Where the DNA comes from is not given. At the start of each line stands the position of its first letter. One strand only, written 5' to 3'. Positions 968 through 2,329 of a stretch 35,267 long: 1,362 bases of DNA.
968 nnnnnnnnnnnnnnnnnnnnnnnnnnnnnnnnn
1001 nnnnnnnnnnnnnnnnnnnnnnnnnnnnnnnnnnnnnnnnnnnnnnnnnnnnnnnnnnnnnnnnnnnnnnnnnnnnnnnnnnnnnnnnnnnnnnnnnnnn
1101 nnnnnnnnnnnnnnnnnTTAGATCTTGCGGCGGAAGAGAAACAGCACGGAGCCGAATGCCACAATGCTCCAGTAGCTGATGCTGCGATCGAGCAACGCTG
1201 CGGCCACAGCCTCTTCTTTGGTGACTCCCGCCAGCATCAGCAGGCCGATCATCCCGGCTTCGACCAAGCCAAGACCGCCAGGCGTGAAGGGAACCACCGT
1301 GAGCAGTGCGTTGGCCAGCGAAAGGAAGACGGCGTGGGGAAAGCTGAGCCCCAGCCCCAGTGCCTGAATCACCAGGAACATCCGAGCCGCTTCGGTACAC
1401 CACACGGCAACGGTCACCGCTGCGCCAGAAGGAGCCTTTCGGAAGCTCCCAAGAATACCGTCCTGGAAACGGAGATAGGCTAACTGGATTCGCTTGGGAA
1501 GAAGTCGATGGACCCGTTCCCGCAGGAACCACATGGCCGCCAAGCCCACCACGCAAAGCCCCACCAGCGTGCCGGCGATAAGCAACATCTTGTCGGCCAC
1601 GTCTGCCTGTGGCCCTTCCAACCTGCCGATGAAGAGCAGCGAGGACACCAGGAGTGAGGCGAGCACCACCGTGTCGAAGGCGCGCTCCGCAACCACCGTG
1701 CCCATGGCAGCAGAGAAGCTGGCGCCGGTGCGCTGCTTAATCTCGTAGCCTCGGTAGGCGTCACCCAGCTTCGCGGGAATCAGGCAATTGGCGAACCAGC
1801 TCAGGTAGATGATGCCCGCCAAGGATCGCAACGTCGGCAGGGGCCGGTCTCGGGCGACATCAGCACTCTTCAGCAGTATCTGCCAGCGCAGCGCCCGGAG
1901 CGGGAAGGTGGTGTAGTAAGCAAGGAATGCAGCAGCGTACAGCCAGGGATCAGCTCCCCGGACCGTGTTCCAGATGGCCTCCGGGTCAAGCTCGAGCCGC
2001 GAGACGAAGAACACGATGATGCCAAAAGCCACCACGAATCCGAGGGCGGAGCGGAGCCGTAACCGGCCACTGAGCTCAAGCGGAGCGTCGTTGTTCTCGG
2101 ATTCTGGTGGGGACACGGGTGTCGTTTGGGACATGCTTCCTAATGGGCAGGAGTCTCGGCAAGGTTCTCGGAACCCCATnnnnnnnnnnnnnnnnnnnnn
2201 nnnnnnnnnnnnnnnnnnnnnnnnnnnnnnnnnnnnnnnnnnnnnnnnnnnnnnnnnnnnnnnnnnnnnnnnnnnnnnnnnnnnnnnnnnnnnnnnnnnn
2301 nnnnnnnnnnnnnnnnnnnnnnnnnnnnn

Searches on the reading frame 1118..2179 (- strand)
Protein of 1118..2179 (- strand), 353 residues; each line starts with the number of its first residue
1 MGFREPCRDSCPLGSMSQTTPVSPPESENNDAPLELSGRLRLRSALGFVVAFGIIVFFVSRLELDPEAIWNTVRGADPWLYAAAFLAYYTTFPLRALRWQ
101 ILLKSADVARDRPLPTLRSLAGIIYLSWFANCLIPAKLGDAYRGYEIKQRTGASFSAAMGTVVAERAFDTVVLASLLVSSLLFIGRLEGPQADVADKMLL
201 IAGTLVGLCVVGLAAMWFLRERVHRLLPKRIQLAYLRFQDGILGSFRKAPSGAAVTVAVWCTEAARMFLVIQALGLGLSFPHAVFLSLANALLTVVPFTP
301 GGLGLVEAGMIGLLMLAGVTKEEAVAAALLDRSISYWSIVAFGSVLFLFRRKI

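Call 3: search_protein_families(library=pfam, proteins=[window:1118-2179:-])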
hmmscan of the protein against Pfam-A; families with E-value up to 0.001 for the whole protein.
window:1118-2179:- (353 aa): 1 family
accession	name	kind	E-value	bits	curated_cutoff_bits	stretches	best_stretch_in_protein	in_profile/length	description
PF03706.18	LPG_synthase_TM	-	4.8e-54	184.3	33.4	1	46-343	3-302/302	Lysylphosphatidylglycerol synthase TM region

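Call 5: search_protein_families(library=ncbifam, proteins=[window:1118-2179:-], max_evalue=0.01)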
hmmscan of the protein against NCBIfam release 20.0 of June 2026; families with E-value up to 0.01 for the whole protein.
window:1118-2179:- (353 aa): 3 families
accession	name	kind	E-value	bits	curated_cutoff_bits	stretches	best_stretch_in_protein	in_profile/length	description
TIGR00374.1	TIGR00374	subfamily_domain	1.8e-40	139.3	43.2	1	54-349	5-312/323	flippase-like domain-containing protein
NF033480.1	bifunc_MprF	equivalog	2.2e-06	26.2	600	1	173-350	130-297/841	bifunctional lysylphosphatidylglycerol flippase/synthetase MprF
TIGR03476.1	HpnL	subfamily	1e-05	25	195.65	1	247-332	214-300/318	putative membrane protein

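Call 54: find_homologous_proteins(query=window:1118-2134:-, max_evalue=1e-8)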
Query window:1118-2134:- (338 aa): 920 proteins with E <= 1e-8 among 8000 candidates; the best 120 are listed.
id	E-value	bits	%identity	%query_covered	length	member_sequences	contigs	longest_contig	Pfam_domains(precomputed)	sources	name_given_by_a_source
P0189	4.0e-213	725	100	100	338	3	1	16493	PF03706.19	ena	-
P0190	2.1e-188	644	90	100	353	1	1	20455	PF03706.19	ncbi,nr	ncbi:MAG: flippase-like domain-containing protein [Dehalococcoidia bacterium]|nr:flippase-like domai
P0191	7.8e-184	629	86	100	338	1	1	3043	PF03706.19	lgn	-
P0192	2.0e-178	611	84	100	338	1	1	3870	PF03706.19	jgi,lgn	-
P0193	5.2e-161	554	77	100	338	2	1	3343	PF03706.19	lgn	-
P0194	1.4e-141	490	69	100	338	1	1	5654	PF03706.19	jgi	jgi:hypothetical protein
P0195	5.2e-134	465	66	100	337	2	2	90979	PF03706.19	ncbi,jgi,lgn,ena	-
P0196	1.8e-117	411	59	99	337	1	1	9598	PF03706.19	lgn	-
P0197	7.6e-106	372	56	100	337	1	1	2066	PF03706.19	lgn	-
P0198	1.1e-105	372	55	99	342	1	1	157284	PF03706.19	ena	-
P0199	1.1e-103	365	54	100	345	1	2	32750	PF03706.19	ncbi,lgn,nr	ncbi:MAG: flippase-like domain-containing protein [Chloroflexi bacterium]|nr:flippase-like domain-co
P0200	2.5e-100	354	54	100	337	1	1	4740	PF03706.19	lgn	-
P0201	1.0e-99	352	51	99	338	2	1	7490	PF03706.19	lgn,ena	-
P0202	1.1e-96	342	52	99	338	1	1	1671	PF03706.19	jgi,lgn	-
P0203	1.8e-96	342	54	100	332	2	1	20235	PF03706.19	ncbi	-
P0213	1.8e-87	312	50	87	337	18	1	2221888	PF03706.19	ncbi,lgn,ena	-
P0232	5.9e-74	268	48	92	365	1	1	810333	PF03706.19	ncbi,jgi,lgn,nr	ncbi:MAG: TIGR00374 family protein [Dehalococcoidia bacterium]|jgi:uncharacterized protein (TIRG0037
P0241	1.2e-72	263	44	97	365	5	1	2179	PF03706.19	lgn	-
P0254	4.1e-71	258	46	99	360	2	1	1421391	PF03706.19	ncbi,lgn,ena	-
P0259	7.6e-71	257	45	93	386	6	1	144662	PF03706.19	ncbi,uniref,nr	ncbi:lysylphosphatidylglycerol synthase transmembrane domain-containing protein [Herpetosiphon geyse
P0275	2.8e-69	252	44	93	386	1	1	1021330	PF03706.19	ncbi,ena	-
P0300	4.8e-68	248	43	97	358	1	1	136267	PF03706.19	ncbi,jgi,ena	-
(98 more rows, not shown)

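Call 55: find_encoding_contigs(protein=P0259, flank=7000, max_places=1)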
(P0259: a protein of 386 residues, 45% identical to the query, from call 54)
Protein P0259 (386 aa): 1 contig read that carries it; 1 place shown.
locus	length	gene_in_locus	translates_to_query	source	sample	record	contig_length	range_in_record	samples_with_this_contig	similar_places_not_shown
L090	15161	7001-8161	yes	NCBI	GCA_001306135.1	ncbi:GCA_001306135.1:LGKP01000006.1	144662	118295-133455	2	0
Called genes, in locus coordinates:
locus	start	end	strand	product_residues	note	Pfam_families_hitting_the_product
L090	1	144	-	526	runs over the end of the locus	PF00512:HisKA (faint), PF02518:HATPase_c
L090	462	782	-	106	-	-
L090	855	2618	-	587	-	PF05787:PhoX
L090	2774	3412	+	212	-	PF01327:Pep_deformylase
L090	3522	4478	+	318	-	PF01073:3Beta_HSD, PF01370:Epimerase, PF02719:Polysacc_synt_2 (faint), PF04321:RmlD_sub_bind, PF07993:NAD_binding_4 (faint), PF16363:GDP_Man_Dehyd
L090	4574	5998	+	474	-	PF04932:Wzy_C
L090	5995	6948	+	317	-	PF01073:3Beta_HSD, PF01370:Epimerase, PF02719:Polysacc_synt_2, PF04321:RmlD_sub_bind, PF07993:NAD_binding_4 (faint), PF13460:NAD_binding_10 (weak), PF16363:GDP_Man_Dehyd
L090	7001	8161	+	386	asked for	PF03706:LPG_synthase_TM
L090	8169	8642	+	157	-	PF12867:DinB_2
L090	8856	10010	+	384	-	PF13439:Glyco_transf_4, PF20706:GT4-conflict (weak), PF00534:Glycos_transf_1, PF13692:Glyco_trans_1_4, PF13524:Glyco_trans_1_2 (weak)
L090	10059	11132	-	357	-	PF00180:Iso_dh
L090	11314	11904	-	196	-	PF00694:Aconitase_C, PF27512:LeuD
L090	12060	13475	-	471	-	PF00330:Aconitase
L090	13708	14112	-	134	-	PF13527:Acetyltransf_9 (faint), PF13673:Acetyltransf_10, PF00583:Acetyltransf_1, PF13508:Acetyltransf_7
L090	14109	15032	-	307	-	PF01063:Aminotran_4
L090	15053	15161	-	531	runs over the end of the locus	PF00682:HMGL-like, PF22617:HCS_D2, PF08502:LeuA_dimer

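Call 56: find_encoding_contigs(protein=P0232, flank=7000, max_places=1)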
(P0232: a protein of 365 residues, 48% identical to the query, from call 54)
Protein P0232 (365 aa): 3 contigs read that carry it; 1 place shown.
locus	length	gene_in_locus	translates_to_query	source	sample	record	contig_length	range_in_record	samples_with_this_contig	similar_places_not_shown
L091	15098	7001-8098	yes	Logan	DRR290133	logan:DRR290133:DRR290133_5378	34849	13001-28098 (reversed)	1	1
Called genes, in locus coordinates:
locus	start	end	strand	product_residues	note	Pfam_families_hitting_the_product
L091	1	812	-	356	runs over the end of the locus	PF13439:Glyco_transf_4 (weak), PF13579:Glyco_trans_4_4 (weak), PF20706:GT4-conflict, PF00534:Glycos_transf_1, PF13692:Glyco_trans_1_4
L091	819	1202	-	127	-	PF01242:PTPS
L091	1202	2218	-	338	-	PF00107:ADH_zinc_N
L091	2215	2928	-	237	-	PF01872:RibD_C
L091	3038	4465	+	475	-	PF04932:Wzy_C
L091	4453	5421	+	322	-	PF01370:Epimerase, PF04321:RmlD_sub_bind (weak), PF16363:GDP_Man_Dehyd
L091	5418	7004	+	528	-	PF04932:Wzy_C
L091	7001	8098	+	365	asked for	PF03706:LPG_synthase_TM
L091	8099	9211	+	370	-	PF13439:Glyco_transf_4, PF13579:Glyco_trans_4_4, PF20706:GT4-conflict, PF00534:Glycos_transf_1, PF13692:Glyco_trans_1_4, PF13524:Glyco_trans_1_2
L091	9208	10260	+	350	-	PF13439:Glyco_transf_4, PF13579:Glyco_trans_4_4, PF20706:GT4-conflict, PF00534:Glycos_transf_1, PF13692:Glyco_trans_1_4, PF13524:Glyco_trans_1_2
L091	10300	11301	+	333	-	PF08240:ADH_N, PF00107:ADH_zinc_N, PF13602:ADH_zinc_N_2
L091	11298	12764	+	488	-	PF01979:Amidohydro_1, PF07969:Amidohydro_3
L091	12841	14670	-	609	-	-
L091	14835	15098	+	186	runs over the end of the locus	PF02811:PHP (weak), PF13263:PHP_C (faint)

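Call 57: find_encoding_contigs(protein=P0254, flank=7000, max_places=1)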
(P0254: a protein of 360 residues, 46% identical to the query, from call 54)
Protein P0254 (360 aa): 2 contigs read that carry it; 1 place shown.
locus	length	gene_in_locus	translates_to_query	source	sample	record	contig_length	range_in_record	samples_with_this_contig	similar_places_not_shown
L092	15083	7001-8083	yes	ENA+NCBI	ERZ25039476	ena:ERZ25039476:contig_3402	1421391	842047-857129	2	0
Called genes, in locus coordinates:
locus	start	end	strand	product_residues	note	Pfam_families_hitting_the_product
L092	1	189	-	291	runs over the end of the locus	PF01261:AP_endonuc_2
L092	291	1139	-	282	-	-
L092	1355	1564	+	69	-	PF02416:TatA_B_E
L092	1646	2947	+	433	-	PF01018:GTP1_OBG, PF00025:Arf (weak), PF01926:MMR_HSR1, PF02421:FeoB_N, PF09269:DUF1967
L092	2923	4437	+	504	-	PF13727:CoA_binding_3, PF02397:Bac_transf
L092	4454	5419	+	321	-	PF01073:3Beta_HSD, PF01370:Epimerase, PF02719:Polysacc_synt_2 (faint), PF04321:RmlD_sub_bind, PF16363:GDP_Man_Dehyd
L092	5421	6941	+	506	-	PF04932:Wzy_C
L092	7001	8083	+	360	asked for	PF03706:LPG_synthase_TM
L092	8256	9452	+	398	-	PF13439:Glyco_transf_4, PF13579:Glyco_trans_4_4, PF20706:GT4-conflict, PF00534:Glycos_transf_1, PF13692:Glyco_trans_1_4, PF13524:Glyco_trans_1_2 (weak)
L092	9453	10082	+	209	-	PF01569:PAP2 (weak)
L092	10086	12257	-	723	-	PF23139:OB_YrrC, PF14520:HHH_5 (faint), PF14490:HHH_RecD2, PF13245:AAA_19, PF13401:AAA_22 (weak), PF13604:AAA_30, PF18335:SH3_13, PF13538:UvrD_C_2, +2 more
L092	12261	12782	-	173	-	PF25087:GMPPB_C (faint), PF25084:LbH_EIF2B (weak), PF14602:Hexapep_2 (weak), PF00132:Hexapep (weak)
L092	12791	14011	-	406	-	PF26549:Tricorn_N (faint), PF26550:Tricorn_2nd (faint), PF07676:PD40 (faint)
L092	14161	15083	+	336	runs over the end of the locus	PF01544:CorA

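Call 59: find_encoding_contigs(protein=P0213, flank=8000, max_places=1)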
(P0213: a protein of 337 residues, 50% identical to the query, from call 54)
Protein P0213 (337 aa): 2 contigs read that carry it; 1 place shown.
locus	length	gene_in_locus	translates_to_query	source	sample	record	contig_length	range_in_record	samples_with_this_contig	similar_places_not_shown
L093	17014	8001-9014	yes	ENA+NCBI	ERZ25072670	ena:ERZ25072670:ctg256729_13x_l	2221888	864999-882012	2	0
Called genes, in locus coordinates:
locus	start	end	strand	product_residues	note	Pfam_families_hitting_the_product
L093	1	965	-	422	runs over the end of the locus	PF13579:Glyco_trans_4_4, PF13439:Glyco_transf_4 (weak), PF00534:Glycos_transf_1, PF13692:Glyco_trans_1_4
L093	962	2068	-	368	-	PF13439:Glyco_transf_4, PF13579:Glyco_trans_4_4, PF20706:GT4-conflict, PF00534:Glycos_transf_1, PF13692:Glyco_trans_1_4, PF13524:Glyco_trans_1_2 (weak)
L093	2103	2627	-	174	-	PF10648:Gmad2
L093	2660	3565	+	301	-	PF02527:GidB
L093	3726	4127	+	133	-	-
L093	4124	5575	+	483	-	PF04932:Wzy_C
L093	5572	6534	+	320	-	PF01073:3Beta_HSD, PF01370:Epimerase, PF02719:Polysacc_synt_2 (faint), PF04321:RmlD_sub_bind, PF07993:NAD_binding_4 (faint), PF16363:GDP_Man_Dehyd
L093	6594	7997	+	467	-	PF04932:Wzy_C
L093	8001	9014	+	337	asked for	PF03706:LPG_synthase_TM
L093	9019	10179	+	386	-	PF13439:Glyco_transf_4, PF20706:GT4-conflict, PF00534:Glycos_transf_1, PF13692:Glyco_trans_1_4, PF13524:Glyco_trans_1_2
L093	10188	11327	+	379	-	PF13439:Glyco_transf_4, PF20706:GT4-conflict, PF00534:Glycos_transf_1, PF13692:Glyco_trans_1_4, PF13524:Glyco_trans_1_2 (weak)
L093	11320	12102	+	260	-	PF13489:Methyltransf_23, PF01209:Ubie_methyltran (weak), PF13847:Methyltransf_31, PF08241:Methyltransf_11, PF08242:Methyltransf_12, PF13649:Methyltransf_25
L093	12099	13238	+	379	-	PF13439:Glyco_transf_4 (weak), PF00534:Glycos_transf_1, PF13692:Glyco_trans_1_4, PF13524:Glyco_trans_1_2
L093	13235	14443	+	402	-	PF01075:Glyco_transf_9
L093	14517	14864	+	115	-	-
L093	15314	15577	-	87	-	PF13560:HTH_31, PF12844:HTH_19, PF01381:HTH_3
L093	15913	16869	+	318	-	PF19300:BPD_transp_1_N (faint), PF00528:BPD_transp_1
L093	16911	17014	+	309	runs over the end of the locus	PF00528:BPD_transp_1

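Call 60: find_encoding_contigs(protein=P0275, flank=8000, max_places=1)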
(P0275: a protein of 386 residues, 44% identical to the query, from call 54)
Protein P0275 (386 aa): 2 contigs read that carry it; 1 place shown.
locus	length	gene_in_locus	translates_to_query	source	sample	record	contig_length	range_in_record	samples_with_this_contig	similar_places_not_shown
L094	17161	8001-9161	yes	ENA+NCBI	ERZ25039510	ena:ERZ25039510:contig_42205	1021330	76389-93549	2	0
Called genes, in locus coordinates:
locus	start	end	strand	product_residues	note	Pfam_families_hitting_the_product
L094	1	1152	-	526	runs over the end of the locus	PF02518:HATPase_c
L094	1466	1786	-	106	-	-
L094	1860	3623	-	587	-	PF05787:PhoX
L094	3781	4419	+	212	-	PF01327:Pep_deformylase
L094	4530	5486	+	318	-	PF01073:3Beta_HSD, PF01370:Epimerase, PF02719:Polysacc_synt_2 (faint), PF04321:RmlD_sub_bind (weak), PF07993:NAD_binding_4 (faint), PF16363:GDP_Man_Dehyd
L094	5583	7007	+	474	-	PF04932:Wzy_C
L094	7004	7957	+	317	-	PF01073:3Beta_HSD, PF01370:Epimerase, PF02719:Polysacc_synt_2, PF04321:RmlD_sub_bind, PF07993:NAD_binding_4 (weak), PF08659:KR (weak), PF13460:NAD_binding_10 (weak), PF16363:GDP_Man_Dehyd, +1 more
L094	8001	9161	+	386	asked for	PF03706:LPG_synthase_TM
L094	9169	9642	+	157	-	PF12867:DinB_2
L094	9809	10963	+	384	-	PF13439:Glyco_transf_4, PF20706:GT4-conflict (faint), PF00534:Glycos_transf_1, PF13692:Glyco_trans_1_4, PF13524:Glyco_trans_1_2 (weak)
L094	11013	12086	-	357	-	PF00180:Iso_dh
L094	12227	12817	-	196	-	PF00694:Aconitase_C, PF27512:LeuD (weak)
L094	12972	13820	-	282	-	PF00330:Aconitase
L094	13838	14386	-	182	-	PF00330:Aconitase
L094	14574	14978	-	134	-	PF13527:Acetyltransf_9 (weak), PF13673:Acetyltransf_10, PF00583:Acetyltransf_1, PF13508:Acetyltransf_7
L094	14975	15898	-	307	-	PF01063:Aminotran_4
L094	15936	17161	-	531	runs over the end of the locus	PF00682:HMGL-like, PF22617:HCS_D2, PF08502:LeuA_dimer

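Call 61: find_encoding_contigs(protein=P0300, flank=8000, max_places=1)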
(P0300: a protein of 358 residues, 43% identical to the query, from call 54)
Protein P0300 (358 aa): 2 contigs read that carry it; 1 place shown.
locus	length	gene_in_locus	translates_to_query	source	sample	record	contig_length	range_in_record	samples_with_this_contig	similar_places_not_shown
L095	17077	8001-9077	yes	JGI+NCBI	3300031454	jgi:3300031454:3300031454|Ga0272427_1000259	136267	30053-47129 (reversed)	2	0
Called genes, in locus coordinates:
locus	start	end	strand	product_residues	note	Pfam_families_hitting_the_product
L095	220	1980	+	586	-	PF00150:Cellulase (weak)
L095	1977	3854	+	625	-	-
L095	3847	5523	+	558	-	PF04932:Wzy_C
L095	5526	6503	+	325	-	PF01073:3Beta_HSD (weak), PF01370:Epimerase, PF16363:GDP_Man_Dehyd, PF04321:RmlD_sub_bind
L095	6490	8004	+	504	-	PF04932:Wzy_C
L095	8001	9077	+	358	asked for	PF03706:LPG_synthase_TM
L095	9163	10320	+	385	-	PF13439:Glyco_transf_4, PF13579:Glyco_trans_4_4, PF20706:GT4-conflict (weak), PF00534:Glycos_transf_1, PF13692:Glyco_trans_1_4, PF13524:Glyco_trans_1_2 (weak)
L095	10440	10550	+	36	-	-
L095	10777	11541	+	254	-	PF00535:Glycos_transf_2, PF13641:Glyco_tranf_2_3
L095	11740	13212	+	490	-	PF01943:Polysacc_synt, PF13440:Polysacc_synt_3, PF01554:MatE (weak)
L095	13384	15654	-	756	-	PF00082:Peptidase_S8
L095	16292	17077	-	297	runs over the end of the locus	PF01940:DUF92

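Call 72: find_related_loci(query=A3, collection=metagenome_contigs, flank=10000)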
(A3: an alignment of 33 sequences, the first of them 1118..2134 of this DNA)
Query A3 (338 aa) in metagenome_contigs; peptide patterns used: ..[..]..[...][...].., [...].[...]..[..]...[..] (x = any residue, [..] = any of these).
600 stretches matched a pattern (row limit reached: there are more); 440 encode a relative of the query (tblastn E <= 1e-3); the best 80 are kept; 80 distinct loci.
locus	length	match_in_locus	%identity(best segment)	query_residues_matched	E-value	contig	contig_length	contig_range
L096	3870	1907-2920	84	1-338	0e+0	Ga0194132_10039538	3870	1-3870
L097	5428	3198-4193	50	8-338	5e-99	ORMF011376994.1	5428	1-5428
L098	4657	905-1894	53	2-333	7e-96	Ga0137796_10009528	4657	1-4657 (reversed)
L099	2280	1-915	53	36-338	7e-95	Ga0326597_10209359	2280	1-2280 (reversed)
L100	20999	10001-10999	47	7-337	1e-90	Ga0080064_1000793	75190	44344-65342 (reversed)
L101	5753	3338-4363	43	1-337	4e-77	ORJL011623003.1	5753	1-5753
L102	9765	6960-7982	43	6-337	1e-76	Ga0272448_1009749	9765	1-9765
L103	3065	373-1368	42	8-337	3e-76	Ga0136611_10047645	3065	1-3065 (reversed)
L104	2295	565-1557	37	11-338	4e-77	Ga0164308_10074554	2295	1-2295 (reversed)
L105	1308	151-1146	45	11-336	2e-80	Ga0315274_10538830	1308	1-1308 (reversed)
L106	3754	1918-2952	42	6-337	7e-74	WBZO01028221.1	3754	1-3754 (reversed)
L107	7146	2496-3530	43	10-337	7e-72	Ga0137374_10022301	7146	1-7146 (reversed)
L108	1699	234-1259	44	11-337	4e-75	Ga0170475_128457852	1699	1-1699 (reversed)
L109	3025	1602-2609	41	6-331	3e-72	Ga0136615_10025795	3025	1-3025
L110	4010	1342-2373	40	8-337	5e-71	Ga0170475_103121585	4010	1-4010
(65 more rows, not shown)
